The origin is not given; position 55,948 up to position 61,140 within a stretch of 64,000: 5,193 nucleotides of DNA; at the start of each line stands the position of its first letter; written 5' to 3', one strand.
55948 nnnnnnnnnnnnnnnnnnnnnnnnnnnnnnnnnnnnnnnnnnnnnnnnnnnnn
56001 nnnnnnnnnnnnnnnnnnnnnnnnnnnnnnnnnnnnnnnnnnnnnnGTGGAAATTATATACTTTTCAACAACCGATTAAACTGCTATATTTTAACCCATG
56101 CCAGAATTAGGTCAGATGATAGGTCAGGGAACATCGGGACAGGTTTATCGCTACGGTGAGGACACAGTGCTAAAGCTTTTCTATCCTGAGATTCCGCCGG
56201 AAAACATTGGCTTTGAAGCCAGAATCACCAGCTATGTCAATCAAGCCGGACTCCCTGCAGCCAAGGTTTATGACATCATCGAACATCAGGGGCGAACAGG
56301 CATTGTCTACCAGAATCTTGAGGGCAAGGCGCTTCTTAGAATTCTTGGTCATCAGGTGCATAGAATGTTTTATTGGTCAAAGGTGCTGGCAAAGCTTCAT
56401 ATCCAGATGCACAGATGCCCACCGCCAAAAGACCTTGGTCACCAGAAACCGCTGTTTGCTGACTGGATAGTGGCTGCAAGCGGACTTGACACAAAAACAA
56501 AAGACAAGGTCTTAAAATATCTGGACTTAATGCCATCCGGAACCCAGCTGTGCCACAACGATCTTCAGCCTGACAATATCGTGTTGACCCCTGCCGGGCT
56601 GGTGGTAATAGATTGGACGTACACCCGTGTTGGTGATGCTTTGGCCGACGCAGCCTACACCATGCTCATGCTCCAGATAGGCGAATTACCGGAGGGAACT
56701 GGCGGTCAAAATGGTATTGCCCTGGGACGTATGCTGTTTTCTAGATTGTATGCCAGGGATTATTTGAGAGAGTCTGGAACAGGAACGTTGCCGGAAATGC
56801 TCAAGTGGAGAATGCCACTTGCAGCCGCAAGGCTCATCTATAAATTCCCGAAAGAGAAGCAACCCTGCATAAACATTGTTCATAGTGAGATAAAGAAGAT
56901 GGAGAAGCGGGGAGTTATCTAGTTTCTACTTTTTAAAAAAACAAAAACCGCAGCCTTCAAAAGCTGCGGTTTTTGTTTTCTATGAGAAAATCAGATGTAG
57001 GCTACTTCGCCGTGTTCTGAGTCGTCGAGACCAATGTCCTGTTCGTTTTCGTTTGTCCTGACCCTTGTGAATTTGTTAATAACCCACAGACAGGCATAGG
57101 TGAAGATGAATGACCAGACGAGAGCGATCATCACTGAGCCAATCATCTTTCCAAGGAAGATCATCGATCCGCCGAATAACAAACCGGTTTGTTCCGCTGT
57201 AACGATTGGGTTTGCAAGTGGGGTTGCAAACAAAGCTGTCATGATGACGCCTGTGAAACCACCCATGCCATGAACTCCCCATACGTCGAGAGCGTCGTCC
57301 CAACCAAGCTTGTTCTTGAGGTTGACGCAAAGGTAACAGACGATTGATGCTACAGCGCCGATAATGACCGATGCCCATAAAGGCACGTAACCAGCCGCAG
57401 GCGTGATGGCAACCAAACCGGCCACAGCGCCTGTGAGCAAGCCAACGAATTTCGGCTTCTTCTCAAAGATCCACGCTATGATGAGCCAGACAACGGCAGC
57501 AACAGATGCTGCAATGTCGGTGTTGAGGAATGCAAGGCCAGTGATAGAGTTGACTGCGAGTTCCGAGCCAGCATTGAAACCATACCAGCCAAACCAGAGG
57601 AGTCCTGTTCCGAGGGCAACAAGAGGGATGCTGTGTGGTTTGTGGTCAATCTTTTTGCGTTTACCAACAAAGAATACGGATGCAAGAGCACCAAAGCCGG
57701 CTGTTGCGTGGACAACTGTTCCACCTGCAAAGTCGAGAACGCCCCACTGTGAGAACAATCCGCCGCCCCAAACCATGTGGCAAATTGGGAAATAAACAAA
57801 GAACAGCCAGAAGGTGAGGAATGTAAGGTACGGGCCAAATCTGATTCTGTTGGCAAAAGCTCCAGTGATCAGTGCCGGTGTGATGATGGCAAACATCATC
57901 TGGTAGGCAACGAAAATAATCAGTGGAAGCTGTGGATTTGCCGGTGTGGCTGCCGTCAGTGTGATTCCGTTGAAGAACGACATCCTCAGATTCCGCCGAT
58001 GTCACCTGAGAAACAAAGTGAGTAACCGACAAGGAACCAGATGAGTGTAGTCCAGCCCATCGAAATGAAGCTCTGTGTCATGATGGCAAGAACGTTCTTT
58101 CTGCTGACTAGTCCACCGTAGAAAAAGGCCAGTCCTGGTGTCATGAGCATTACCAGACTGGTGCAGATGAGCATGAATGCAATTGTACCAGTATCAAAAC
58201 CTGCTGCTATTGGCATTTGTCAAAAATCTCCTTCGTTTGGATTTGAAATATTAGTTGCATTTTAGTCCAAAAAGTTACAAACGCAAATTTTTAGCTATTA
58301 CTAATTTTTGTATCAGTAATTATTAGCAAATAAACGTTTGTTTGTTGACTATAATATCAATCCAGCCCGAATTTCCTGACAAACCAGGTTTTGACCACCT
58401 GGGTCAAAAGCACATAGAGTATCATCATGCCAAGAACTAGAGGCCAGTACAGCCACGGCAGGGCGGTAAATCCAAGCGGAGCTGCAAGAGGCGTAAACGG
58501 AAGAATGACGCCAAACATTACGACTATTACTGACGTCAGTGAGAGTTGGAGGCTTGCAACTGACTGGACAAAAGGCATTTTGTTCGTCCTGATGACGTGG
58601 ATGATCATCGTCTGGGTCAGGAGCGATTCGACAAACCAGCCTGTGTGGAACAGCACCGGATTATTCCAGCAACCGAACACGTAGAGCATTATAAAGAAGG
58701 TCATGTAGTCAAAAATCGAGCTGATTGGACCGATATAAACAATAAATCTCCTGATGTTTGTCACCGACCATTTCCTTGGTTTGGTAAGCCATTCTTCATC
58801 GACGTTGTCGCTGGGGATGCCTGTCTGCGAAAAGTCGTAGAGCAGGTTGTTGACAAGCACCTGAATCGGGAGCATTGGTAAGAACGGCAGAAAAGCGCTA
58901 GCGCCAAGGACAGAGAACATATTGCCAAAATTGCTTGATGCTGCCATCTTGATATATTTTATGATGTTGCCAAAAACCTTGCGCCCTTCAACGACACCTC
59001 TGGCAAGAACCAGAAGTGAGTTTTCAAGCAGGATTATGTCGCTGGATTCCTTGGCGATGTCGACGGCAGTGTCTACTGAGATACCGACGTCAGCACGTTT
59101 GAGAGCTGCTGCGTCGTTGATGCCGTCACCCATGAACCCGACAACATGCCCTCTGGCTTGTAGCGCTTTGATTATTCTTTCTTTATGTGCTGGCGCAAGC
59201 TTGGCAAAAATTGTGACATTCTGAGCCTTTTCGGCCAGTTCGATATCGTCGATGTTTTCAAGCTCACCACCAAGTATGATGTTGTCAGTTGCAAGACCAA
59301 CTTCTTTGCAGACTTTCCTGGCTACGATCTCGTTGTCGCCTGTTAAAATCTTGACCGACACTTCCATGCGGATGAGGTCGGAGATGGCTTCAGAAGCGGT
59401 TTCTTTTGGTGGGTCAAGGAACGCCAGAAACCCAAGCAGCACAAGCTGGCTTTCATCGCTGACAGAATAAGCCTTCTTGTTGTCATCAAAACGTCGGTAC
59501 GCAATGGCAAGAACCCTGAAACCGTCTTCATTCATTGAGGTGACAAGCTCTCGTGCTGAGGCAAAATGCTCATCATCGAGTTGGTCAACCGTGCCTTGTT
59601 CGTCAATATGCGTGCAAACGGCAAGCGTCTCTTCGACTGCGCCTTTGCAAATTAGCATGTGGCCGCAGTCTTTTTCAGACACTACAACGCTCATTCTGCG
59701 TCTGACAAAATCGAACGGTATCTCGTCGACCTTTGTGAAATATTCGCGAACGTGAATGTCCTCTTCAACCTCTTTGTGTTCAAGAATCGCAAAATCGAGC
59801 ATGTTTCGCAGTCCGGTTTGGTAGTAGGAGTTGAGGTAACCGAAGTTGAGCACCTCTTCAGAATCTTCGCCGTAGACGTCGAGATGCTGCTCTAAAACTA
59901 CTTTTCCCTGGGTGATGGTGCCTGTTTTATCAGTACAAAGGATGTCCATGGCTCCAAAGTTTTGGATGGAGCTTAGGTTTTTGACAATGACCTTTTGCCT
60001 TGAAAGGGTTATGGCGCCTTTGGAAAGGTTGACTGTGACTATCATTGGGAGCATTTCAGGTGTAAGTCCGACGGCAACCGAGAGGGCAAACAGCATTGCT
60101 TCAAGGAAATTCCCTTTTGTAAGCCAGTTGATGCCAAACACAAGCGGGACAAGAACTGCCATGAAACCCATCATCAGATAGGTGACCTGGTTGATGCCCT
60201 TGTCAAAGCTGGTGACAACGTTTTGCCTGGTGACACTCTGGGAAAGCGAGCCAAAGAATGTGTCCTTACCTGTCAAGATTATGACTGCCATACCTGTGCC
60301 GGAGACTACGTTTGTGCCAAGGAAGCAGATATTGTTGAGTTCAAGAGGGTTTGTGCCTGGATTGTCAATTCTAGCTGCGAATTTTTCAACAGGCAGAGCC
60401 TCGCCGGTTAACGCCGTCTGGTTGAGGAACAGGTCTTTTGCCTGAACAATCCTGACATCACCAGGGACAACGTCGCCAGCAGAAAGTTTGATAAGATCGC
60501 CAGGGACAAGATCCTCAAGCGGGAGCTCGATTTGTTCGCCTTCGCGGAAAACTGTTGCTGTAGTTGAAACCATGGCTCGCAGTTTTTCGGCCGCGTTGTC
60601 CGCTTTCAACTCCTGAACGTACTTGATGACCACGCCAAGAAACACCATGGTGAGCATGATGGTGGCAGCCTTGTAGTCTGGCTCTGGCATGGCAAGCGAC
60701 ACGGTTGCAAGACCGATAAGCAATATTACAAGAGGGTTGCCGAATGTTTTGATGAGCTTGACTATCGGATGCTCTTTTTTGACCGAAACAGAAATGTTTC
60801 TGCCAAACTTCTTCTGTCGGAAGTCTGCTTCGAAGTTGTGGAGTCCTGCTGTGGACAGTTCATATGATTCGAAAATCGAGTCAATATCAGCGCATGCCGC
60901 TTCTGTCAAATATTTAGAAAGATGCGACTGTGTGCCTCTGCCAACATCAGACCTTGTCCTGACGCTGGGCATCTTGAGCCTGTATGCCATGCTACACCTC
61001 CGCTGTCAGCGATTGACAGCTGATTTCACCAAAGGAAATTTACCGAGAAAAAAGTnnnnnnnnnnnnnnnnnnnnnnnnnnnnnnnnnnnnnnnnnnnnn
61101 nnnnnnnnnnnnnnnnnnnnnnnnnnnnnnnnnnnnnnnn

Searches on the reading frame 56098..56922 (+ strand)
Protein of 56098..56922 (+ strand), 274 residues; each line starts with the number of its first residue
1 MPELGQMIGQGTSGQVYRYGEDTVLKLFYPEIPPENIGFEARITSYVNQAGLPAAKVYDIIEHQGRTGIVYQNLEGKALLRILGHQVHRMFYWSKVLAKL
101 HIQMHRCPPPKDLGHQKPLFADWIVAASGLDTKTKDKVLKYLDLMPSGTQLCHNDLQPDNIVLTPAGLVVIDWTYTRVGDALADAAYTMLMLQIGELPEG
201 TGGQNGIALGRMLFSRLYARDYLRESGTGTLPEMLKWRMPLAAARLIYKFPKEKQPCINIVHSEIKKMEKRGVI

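Call 42: search_protein_families(library=pfam, proteins=[window:56098-56922:+], max_evalue=0.001)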
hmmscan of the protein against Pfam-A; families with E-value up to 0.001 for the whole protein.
window:56098-56922:+ (274 aa): 2 families
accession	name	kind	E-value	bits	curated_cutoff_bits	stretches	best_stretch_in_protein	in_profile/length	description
PF01636.29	APH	-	9.5e-22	78.3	23.2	1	8-192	5-213/239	Phosphotransferase enzyme family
PF01633.27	Choline_kinase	-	2.7e-05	24.1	29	1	135-176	148-191/300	Choline/ethanolamine kinase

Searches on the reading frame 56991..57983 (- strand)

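Call 42: search_protein_families(library=pfam, proteins=[window:56991-57983:-], max_evalue=0.001)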
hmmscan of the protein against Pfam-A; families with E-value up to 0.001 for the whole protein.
window:56991-57983:- (330 aa): 1 family
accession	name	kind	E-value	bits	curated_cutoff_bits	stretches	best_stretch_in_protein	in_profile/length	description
PF00909.26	Ammonium_transp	-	1.9e-97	327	23.2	1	7-329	70-399/399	Ammonium Transporter Family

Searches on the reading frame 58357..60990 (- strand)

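Call 42: search_protein_families(library=pfam, proteins=[window:58357-60990:-], max_evalue=0.001)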
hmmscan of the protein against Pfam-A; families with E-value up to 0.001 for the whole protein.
window:58357-60990:- (877 aa): 5 families
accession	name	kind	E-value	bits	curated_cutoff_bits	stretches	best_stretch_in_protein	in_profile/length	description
PF00122.25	E1-E2_ATPase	-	7.3e-39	133.6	28.1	1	140-331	2-180/181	E1-E2 ATPase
PF00689.26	Cation_ATPase_C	-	6.2e-17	62.4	27.3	1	703-868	1-174/175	Cation transporting ATPase, C-terminus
PF00702.32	Hydrolase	-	5.8e-16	59.9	26.4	1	348-634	1-191/191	haloacid dehalogenase-like hydrolase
PF00690.31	Cation_ATPase_N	-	7e-11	42.1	20.4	1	36-98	6-69/69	Cation transporter/ATPase, N-terminus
PF13246.12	Cation_ATPase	-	1.3e-09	38.4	21.7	1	413-462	41-91/91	Cation transport ATPase (P-type)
